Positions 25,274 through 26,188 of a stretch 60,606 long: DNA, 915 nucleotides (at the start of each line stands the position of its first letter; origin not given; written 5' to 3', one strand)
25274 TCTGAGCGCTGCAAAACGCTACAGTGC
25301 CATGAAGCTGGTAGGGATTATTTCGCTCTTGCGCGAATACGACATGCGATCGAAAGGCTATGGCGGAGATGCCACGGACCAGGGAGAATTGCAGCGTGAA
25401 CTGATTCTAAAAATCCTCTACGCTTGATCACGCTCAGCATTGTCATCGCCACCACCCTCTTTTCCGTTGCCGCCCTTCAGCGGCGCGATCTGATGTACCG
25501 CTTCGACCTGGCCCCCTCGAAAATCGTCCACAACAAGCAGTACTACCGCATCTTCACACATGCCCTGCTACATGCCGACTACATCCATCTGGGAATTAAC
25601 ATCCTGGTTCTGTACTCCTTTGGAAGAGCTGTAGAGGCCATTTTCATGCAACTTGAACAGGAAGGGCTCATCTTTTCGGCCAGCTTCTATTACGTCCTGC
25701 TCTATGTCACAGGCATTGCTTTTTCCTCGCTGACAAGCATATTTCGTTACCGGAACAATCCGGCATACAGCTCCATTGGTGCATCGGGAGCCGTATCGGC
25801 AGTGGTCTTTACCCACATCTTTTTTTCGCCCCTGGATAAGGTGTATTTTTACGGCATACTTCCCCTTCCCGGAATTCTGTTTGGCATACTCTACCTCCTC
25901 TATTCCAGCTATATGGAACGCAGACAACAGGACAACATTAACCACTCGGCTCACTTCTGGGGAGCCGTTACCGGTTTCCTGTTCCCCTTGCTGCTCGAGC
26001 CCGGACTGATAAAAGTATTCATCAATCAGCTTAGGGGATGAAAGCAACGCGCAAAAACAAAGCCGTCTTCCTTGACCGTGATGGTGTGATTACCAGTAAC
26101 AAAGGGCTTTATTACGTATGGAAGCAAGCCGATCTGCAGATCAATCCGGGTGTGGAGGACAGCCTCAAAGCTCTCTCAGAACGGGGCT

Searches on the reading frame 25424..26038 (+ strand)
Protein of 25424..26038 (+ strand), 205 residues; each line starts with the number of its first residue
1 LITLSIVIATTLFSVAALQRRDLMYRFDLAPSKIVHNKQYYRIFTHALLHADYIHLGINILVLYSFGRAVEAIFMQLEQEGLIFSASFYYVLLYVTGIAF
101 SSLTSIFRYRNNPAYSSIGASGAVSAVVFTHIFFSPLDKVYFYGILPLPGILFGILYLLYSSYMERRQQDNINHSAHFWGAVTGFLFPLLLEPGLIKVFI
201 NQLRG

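Call 70: search_protein_families(library=ncbifam, proteins=[window:25424-26038:+], max_evalue=1)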
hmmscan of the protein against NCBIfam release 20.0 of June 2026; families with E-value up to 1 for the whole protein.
window:25424-26038:+ (205 aa): 3 families
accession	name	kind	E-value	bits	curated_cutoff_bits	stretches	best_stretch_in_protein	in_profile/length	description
TIGR03902.1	rhom_GG_sort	equivalog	1.9e-06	27.9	84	1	35-187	11-152/154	rhombosortase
TIGR04239.1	rhombo_GlpG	equivalog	0.0001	22.1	250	1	6-78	100-173/271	rhomboid family intramembrane serine protease GlpG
NF008155.0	PRK10907.1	equivalog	0.0025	17.2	335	1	3-73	97-168/276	rhomboid family intramembrane serine protease GlpG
